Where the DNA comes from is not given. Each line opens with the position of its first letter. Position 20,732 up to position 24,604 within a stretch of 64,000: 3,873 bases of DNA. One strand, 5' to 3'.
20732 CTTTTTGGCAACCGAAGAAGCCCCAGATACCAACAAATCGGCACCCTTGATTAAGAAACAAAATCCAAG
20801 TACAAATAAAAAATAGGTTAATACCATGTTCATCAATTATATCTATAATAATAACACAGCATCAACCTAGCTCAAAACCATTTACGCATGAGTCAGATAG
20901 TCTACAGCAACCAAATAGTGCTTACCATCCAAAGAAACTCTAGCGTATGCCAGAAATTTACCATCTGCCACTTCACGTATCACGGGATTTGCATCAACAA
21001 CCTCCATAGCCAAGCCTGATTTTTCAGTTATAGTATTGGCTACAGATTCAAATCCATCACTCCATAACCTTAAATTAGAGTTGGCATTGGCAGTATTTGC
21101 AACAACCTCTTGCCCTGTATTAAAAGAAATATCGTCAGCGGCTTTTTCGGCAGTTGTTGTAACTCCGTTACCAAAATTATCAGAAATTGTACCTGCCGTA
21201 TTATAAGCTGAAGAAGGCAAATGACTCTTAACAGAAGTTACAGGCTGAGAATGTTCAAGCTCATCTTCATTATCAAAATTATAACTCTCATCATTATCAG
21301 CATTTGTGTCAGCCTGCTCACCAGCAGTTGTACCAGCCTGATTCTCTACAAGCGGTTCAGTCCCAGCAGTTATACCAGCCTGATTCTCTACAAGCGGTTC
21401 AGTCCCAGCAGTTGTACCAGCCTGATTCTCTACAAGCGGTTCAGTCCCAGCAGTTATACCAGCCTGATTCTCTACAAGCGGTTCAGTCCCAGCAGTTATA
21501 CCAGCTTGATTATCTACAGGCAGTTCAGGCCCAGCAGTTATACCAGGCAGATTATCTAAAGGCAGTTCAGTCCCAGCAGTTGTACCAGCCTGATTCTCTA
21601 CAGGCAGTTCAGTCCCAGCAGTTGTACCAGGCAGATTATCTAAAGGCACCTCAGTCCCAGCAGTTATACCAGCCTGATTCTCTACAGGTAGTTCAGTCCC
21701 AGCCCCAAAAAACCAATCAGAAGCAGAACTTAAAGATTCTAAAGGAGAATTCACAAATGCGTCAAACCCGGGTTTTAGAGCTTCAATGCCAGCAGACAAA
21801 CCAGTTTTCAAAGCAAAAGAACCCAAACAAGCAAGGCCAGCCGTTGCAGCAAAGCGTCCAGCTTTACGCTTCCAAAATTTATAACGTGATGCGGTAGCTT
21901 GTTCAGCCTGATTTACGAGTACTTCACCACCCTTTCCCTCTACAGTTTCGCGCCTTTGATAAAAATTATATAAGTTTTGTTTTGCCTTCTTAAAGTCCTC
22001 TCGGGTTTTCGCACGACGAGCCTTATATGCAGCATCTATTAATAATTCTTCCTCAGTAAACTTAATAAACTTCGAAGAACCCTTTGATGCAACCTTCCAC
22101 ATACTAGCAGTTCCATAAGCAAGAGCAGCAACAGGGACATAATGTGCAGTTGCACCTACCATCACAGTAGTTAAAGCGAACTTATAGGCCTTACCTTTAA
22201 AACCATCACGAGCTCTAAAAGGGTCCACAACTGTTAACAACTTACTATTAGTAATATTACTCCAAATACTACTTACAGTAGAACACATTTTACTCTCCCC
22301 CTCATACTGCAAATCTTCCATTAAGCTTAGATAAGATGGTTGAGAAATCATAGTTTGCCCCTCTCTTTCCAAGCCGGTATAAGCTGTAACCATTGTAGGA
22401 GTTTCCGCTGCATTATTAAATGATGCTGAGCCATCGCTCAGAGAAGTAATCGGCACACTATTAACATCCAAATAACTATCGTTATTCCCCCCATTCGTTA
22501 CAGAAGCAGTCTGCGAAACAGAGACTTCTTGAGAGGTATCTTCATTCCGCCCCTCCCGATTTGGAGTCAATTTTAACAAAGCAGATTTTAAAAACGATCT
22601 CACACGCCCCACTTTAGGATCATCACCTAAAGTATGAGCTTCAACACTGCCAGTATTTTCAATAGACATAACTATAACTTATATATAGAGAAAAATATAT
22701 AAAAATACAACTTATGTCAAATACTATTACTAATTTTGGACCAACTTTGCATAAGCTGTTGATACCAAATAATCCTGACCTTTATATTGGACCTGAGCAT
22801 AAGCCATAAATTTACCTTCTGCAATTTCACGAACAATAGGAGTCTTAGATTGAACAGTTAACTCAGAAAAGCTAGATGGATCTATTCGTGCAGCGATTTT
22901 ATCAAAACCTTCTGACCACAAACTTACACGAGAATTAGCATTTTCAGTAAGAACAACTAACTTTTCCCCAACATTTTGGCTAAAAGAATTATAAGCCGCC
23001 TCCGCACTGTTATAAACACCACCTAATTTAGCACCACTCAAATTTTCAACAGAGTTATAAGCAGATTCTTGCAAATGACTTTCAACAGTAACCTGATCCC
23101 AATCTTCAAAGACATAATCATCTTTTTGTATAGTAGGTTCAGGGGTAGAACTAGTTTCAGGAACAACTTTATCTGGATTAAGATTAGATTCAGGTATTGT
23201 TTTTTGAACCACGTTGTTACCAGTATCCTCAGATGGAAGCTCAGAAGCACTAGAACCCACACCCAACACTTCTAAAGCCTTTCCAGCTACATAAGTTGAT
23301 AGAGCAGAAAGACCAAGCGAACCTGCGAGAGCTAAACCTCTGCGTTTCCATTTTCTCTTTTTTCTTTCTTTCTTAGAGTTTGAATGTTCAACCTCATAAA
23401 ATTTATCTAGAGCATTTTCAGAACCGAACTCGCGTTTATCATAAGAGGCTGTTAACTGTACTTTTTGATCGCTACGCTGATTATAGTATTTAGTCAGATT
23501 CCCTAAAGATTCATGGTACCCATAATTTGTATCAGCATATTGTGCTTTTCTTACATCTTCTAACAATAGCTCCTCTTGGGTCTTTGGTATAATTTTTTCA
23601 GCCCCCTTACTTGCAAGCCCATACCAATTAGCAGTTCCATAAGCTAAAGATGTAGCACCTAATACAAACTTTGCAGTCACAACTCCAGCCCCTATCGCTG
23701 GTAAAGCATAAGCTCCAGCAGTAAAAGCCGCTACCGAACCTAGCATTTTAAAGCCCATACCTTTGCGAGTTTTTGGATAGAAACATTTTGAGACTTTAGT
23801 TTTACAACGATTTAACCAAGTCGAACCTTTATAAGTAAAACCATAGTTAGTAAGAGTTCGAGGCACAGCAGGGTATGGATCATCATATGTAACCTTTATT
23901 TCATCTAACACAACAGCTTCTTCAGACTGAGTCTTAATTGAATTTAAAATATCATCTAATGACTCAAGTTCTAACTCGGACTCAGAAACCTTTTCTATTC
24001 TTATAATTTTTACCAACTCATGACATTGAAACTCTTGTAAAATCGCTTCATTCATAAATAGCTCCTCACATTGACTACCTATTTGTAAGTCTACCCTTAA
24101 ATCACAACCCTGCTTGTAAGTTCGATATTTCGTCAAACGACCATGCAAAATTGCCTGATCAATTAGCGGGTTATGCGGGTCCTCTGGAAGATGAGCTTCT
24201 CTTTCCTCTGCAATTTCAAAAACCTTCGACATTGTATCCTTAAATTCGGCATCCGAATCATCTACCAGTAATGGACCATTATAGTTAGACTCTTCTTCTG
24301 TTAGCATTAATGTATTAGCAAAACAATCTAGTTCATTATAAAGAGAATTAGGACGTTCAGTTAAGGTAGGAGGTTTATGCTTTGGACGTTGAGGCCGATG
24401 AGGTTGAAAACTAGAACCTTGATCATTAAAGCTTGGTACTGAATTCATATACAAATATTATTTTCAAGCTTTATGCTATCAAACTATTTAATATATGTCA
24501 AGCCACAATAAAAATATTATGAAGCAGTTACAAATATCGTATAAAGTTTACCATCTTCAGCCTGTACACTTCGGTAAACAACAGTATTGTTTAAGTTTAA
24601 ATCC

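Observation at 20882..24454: Tandem paralogous membrane proteins with swapped N-termini and a conserved novel C-terminal domain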

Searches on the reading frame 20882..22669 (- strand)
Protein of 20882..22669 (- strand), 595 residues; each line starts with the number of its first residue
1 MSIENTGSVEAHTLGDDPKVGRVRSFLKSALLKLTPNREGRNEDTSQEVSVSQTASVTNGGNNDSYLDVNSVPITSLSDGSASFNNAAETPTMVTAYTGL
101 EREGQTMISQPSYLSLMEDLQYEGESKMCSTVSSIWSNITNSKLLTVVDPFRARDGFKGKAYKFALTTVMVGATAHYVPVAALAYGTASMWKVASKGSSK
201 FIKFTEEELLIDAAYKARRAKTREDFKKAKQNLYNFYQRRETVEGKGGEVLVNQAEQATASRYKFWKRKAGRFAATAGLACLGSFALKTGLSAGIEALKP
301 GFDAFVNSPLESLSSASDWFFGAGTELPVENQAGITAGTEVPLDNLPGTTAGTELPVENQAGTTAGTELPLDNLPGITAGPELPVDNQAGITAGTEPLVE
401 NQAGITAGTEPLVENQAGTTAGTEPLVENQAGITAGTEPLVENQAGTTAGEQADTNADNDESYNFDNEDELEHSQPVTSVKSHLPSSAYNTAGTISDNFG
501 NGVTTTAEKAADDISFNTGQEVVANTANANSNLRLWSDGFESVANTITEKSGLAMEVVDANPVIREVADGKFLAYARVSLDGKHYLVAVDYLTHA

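Call 4: search_protein_families(library=pfam, proteins=[window:20882-22669:-], max_evalue=1)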
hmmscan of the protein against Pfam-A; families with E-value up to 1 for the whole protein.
window:20882-22669:- (595 aa): 0 families

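Call 6: search_protein_families(library=ncbifam, proteins=[window:20882-22669:-], max_evalue=1)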
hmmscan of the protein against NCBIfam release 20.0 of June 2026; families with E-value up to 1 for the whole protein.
window:20882-22669:- (595 aa): 1 family
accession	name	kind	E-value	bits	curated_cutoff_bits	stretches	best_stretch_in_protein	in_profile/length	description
NF004803.0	PRK06153.1-2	equivalog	0.0099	15.1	419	1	486-567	72-151/400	hypothetical protein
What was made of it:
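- On Any curated protein family (Pfam-A, NCBIfam, PHROGs, PADLOC): The best NCBIfam hit is 15 bits against a cut-off of 419 (call 6).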

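Call 25: search_protein_families(library=phrogs, proteins=[window:20882-22669:-], max_evalue=0.1)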
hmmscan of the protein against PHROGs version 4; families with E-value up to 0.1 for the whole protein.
window:20882-22669:- (595 aa): 1 family
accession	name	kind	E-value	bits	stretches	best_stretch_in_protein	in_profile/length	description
phrog_28291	-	unknown function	0.093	14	0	203-250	2-50/89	-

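Call 26: search_protein_families(library=padloc, proteins=[window:20882-22669:-], max_evalue=0.1)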
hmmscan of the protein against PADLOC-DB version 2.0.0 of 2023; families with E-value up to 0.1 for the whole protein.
window:20882-22669:- (595 aa): 0 families

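Call 31: find_encoding_contigs(protein=window:20882-22669:-, flank=10000)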
Protein window:20882-22669:- (595 aa): no gene with exactly this product is on record in the collection.

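Call 67: find_homologous_proteins(query=window:20882-22669:-, max_evalue=0.001)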
Query window:20882-22669:-: 8000 candidates shared short words with the query, none scored E <= 0.001.

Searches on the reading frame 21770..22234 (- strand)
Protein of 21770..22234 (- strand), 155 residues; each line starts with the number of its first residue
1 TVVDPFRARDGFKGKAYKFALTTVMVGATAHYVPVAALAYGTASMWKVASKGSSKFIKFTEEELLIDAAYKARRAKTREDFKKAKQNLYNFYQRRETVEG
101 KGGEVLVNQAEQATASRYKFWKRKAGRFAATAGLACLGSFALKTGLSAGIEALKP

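Call 65: find_related_loci(query=A8, collection=metagenome_contigs, flank=8000)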
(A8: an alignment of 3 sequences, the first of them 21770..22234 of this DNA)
Query A8 (155 aa) in metagenome_contigs; peptide patterns used: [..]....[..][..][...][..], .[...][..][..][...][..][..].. (x = any residue, [..] = any of these).
600 stretches matched a pattern, but none encodes a relative of the query by tblastn (E <= 1e-3).
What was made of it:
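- Tried and rejected: 600 pattern matches, none confirmed (call 65).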

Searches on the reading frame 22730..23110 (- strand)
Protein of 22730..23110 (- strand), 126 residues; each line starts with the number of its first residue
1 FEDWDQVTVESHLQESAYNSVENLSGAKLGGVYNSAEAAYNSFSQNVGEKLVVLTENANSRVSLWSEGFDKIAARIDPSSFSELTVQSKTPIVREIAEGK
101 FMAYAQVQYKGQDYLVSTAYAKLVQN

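Call 46: predict_structure(alignment_id=A5)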
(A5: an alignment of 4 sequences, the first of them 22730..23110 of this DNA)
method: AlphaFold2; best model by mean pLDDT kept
length: 126 residues; sequences in the alignment: 4
mean_pLDDT: 64.6   pTM: 0.61
mean pLDDT of the five models: 64.6, 63.1, 59.9, 59.5, 44.0
residues with pLDDT >= 90: 0; 70-90: 67; 50-70: 28; < 50: 31
segments of 3 or more residues with pLDDT < 50: 1-29
pLDDT, mean of each block of 10 residues (from residue 1): 26 38 41 83 64 63 75 76 77 80 84 78 50
secondary structure, 60 per line:
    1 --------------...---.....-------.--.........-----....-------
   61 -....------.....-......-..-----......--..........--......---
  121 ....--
elements in order: H21-25 H36-44 E50-53 E62-65 E72-76 H78-83 E92-97 E100-109 E112-117 E121-124
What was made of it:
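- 22733..23086 (-): B residues 457-574: conserved C-terminal beta-rich module. AF2 model with pLDDT 75-84 over most of the module (call 46).
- On Bacterial SH3 (SH3b): The AF2 model has pLDDT 64.6 from 4 sequences (call 46).
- C-terminal model: mostly strands, with pLDDT 75-84 over most of the module and pTM 0.61 (call 46).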

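Call 48: fold_search(model_id=the predicted structure, library=pdb)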
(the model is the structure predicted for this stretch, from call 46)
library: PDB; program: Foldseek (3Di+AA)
matches with E <= 10: 400; with E <= 0.001: 0
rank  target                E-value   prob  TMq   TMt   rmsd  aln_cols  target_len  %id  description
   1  2krs_MODEL_1_A        1.3e-01  0.94  0.34  0.56   5.9        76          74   12  Solution NMR structure of SH3 domain from CPF_0587 (fragment 415-479) from Clostridium perfringens. Northeast  (released 2010-01-26)
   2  9a4o_B                2.4e-01  0.69  0.32  0.09   7.5        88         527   16  Integrative model of IF2-TAGH by crosslinking MS and deep learning (released 2024-09-18)
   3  2ktu_MODEL_1_A        3.2e-01  0.12  0.21  0.17  15.3       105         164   12  Human eRF1 C-domain, "closed" conformer (released 2010-06-09)
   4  8swj_C                3.4e-01  0.25  0.20  0.20   8.2        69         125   16  Co-crystal structure of 53BP1 tandem Tudor domains in complex with UNC8531 (released 2023-08-02)
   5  8swj_B                4.6e-01  0.20  0.21  0.21   8.0        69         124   14  Co-crystal structure of 53BP1 tandem Tudor domains in complex with UNC8531 (released 2023-08-02)
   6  5f9h_A                6.2e-01  0.04  0.16  0.05  15.2       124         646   12  Crystal structure of RIG-I helicase-RD in complex with 24-mer 5' triphosphate hairpin RNA (released 2016-01-13)
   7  8phv_B                6.9e-01  0.06  0.20  0.24  11.7       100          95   11  Structure of Human selenomethionylated Cdc123 bound to domain 3 of eIF2 gamma (released 2023-08-16)
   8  4x34_B                7.4e-01  0.16  0.21  0.22   8.2        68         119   15  Crystal structure of the 53BP1 tandem tudor domain in complex with p53K381acK382me2 (released 2015-03-04)
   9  3m9q_A                7.4e-01  0.15  0.26  0.34   8.7        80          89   14  Drosophila MSL3 chromodomain (released 2010-07-21)
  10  4m4s                  7.4e-01  0.05  0.19  0.08  11.7       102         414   16  Gamma subunit of the translation initiation factor 2 from Sulfolobus solfataricus in complex with GDP and formate ion mi (released 2014-03-12)
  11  5f98_G                7.8e-01  0.11  0.21  0.06  10.1       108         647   10  Crystal structure of RIG-I in complex with Cap-0 RNA (released 2016-01-13)
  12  6mxx_J                8.3e-01  0.16  0.20  0.21   8.2        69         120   16  Structure of 53BP1 tandem Tudor domains in complex with small molecule UNC2991 (released 2019-11-27)
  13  6vip_A                8.3e-01  0.15  0.21  0.22   8.2        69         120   14  TUDOR DOMAIN OF TUMOR SUPPRESSOR P53BP1 WITH MFP-6008 (released 2020-02-12)
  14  6mxx_C                8.3e-01  0.15  0.20  0.21   8.3        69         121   16  Structure of 53BP1 tandem Tudor domains in complex with small molecule UNC2991 (released 2019-11-27)
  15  6vip_B                8.3e-01  0.15  0.21  0.22   8.1        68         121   15  TUDOR DOMAIN OF TUMOR SUPPRESSOR P53BP1 WITH MFP-6008 (released 2020-02-12)
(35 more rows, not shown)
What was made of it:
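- On Bacterial SH3 (SH3b): Tudor, chromo and KOW small barrels follow (call 48).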

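Call 61: search_solved_structures(query=A5, max_evalue=10)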
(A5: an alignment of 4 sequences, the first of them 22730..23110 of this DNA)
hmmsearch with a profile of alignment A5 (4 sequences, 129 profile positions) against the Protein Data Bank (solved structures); distinct sequences matched with E-value up to 10: 2.
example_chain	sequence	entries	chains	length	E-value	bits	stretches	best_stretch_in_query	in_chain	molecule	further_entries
8r6i_A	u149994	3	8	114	1.1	12.5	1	7-58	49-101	Candida glabrata strain CBS138 chromosome C complete sequence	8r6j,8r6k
4f3q_A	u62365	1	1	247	1.4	12.2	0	39-94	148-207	Transcriptional regulatory protein CBU_1566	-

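Call 63: fold_search(model_id=the predicted structure, library=viral)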
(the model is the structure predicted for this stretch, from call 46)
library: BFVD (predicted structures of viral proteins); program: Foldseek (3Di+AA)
matches with E <= 10: 541; with E <= 0.001: 0
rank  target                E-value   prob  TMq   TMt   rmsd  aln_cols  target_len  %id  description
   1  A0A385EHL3            3.3e-02  0.84  0.33  0.12   9.3       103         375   19  Uncharacterized protein [Synechococcus phage S-T4]
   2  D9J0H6                1.4e-01  0.23  0.23  0.12   8.9        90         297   18  Gp29 [Brochothrix phage A9]
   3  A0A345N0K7            2.2e-01  0.89  0.41  0.25   3.2        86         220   12  (no name in the UniProt tables at hand)
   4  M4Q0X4                3.6e-01  0.07  0.20  0.11  22.9       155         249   15  (no name in the UniProt tables at hand)
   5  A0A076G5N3            3.8e-01  0.09  0.19  0.26  12.5        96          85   14  Uncharacterized protein [Aeromonas phage pAh6-C]
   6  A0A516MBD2            4.0e-01  0.66  0.44  0.26   4.6        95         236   19  (no name in the UniProt tables at hand)
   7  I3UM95                4.3e-01  0.11  0.24  0.21  14.3       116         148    9  Uncharacterized protein [Colwellia phage 9A]
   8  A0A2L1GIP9            5.1e-01  0.05  0.16  0.16  13.1        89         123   18  (no name in the UniProt tables at hand)
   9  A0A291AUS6            5.1e-01  0.05  0.17  0.11  13.9        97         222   18  (no name in the UniProt tables at hand)
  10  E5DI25                5.4e-01  0.25  0.31  0.27   6.8        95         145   14  Uncharacterized protein [Enterobacter phage CC31]
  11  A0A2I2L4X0            5.4e-01  0.16  0.22  0.22   7.1        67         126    4  Uncharacterized protein [Orpheovirus IHUMI-LCC2]
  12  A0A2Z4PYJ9            5.4e-01  0.12  0.28  0.16  14.8       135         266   11  (no name in the UniProt tables at hand)
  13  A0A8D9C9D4            5.7e-01  0.13  0.28  0.22  12.2       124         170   10  Uncharacterized protein [uncultured marine phage]
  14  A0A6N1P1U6            5.7e-01  0.12  0.23  0.19   9.9        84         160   13  Putative orfan [Tupanvirus soda lake]
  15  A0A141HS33            6.5e-01  0.15  0.20  0.12   3.4        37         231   14  (no name in the UniProt tables at hand)
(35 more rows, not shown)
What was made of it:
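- On Bacterial SH3 (SH3b): BFVD gives SH3b lysins at E 0.2-1 (call 63).
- Closest known: Bacterial SH3. Same: The best fold-search hits of the model are of this type: 2krs at E=0.13, probability 0.94 and target TM-score 0.56, plus several SH3b lysins in BFVD (calls 48, 63).
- Fold hints: the best fold matches are bacterial SH3 domains and SH3b-bearing lysins, all non-significant (calls 48, 63).
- Tried and rejected: Nothing significant (calls 48, 63).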

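Call 74: search_protein_families(library=pfam, proteins=[window:22730-23110:-], max_evalue=10)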
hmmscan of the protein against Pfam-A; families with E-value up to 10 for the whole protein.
window:22730-23110:- (126 aa): 0 families

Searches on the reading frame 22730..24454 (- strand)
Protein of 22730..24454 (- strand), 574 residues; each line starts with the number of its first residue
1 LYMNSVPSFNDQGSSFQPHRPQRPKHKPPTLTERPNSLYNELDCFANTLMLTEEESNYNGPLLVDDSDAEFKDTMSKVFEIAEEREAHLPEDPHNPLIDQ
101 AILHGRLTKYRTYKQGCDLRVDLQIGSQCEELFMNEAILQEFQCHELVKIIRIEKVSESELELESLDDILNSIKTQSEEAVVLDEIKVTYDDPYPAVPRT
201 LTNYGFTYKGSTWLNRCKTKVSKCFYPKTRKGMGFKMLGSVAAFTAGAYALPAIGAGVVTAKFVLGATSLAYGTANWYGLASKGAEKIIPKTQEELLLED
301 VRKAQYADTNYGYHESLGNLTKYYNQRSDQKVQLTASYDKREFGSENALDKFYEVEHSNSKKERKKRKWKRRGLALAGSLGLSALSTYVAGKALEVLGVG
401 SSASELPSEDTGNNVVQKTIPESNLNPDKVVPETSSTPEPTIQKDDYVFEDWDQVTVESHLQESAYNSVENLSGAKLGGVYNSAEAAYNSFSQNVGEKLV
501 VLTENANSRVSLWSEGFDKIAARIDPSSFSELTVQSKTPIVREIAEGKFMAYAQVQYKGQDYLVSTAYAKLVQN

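Call 4: search_protein_families(library=pfam, proteins=[window:22730-24454:-], max_evalue=1)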
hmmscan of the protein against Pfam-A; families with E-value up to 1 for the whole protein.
window:22730-24454:- (574 aa): 2 families
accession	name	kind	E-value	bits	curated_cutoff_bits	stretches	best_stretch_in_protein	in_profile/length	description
PF24361.1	DUF7517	-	0.13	12.6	27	1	127-209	11-95/116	Domain of unknown function (DUF7517)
PF25587.1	Rv2743c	-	0.15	12.2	27.7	1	346-391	5-52/237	Rv2743c family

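Call 6: search_protein_families(library=ncbifam, proteins=[window:22730-24454:-], max_evalue=1)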
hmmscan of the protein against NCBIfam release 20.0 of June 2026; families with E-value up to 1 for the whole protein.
window:22730-24454:- (574 aa): 0 families

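Call 7: search_solved_structures(query=window:22730-24454:-, max_evalue=1)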
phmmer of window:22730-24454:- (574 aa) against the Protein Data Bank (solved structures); distinct sequences matched with E-value up to 1: 1.
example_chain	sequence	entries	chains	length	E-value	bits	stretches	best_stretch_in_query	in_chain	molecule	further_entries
28nt_s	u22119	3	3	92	1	11.5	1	337-384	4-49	Small ribosomal subunit protein uS19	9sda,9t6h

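Call 10: find_homologous_proteins(query=window:22730-24454:-, max_evalue=0.001)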
Query window:22730-24454:- (574 aa): 1 proteins with E <= 0.001 among 8000 candidates.
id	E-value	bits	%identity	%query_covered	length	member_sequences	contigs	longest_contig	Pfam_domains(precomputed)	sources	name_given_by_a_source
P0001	0.0e+0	1289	100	100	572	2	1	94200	-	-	-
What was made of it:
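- Tried and rejected: The prefilter was swamped and did not even recover the paralogue (calls 10, 67).
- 22730..24454 (-): Gene B, 574 aa from the TTG at 24454. The start is more likely the ATG at 24448 (572 aa). This is the extra, more diverged paralogue. The database gene call P0001 is 572 aa (call 10).
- Checked: The database gene call for B is 572 aa, so it starts at the ATG at 24448 (call 10).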

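Call 11: find_encoding_contigs(protein=P0001, flank=10000, max_places=6)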
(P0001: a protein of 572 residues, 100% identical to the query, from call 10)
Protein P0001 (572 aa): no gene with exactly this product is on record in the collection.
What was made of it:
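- Tried and rejected: Exact look-up of A and B. Not on record (calls 11, 31).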

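Call 14: find_related_loci(query=A1, collection=genome_contigs, flank=10000)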
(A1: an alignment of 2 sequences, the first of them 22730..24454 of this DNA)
Query A1 (574 aa) in genome_contigs; peptide patterns used: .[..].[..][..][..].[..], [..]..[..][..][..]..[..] (x = any residue, [..] = any of these).
227 stretches matched a pattern, but none encodes a relative of the query by tblastn (E <= 1e-3).
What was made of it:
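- Tried and rejected: It chose uninformative patterns and found nothing in genome_contigs (call 14).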

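Call 25: search_protein_families(library=phrogs, proteins=[window:22730-24454:-], max_evalue=0.1)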
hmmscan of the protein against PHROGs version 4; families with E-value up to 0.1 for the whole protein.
window:22730-24454:- (574 aa): 1 family
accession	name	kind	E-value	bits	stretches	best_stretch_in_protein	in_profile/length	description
phrog_8925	-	unknown function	0.079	14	0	484-528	44-86/103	-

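Call 26: search_protein_families(library=padloc, proteins=[window:22730-24454:-], max_evalue=0.1)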
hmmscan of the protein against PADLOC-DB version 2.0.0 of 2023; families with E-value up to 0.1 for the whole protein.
window:22730-24454:- (574 aa): 0 families

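Call 60: predict_structure(alignment_id=A7)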
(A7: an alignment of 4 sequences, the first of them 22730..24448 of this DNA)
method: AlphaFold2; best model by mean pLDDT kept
length: 572 residues; sequences in the alignment: 4
mean_pLDDT: 35.5   pTM: 0.22
mean pLDDT of the five models: 35.5, 34.3, 31.9, 30.0, 29.3
residues with pLDDT >= 90: 0; 70-90: 0; 50-70: 50; < 50: 522
segments of 3 or more residues with pLDDT < 50: 1-288, 298-312, 314-316, 326-364, 366-479, 490-530, 564-572
pLDDT, mean of each block of 10 residues (from residue 1): 32 34 35 37 33 33 41 46 44 35 34 30 29 27 23 27 34 28 23 26 25 26 25 30 30 31 33 37 44 50 41 50 47 33 38 40 48 40 39 34 29 31 32 28 28 26 29 39 52 32 28 40 42 55 53 51 38 23
secondary structure, 60 per line:
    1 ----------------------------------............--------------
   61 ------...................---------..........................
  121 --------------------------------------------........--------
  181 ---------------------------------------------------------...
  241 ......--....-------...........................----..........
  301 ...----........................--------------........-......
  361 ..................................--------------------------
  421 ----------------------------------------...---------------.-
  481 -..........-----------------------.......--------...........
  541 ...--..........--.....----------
elements in order: H35-46 H67-85 H95-120 H165-172 H238-246 H249-252 H260-286 H291-303 H308-331 H346-353 H355-394 H482-491 H515-521 E530-543 E546-555 E558-562
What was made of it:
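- Full-length AF2 model uninformative: pLDDT 35 (call 60). AF2 gives only low-confidence helices there (call 60).
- Tried and rejected: Full-length AF2 of B. pLDDT 35, unusable (call 60).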
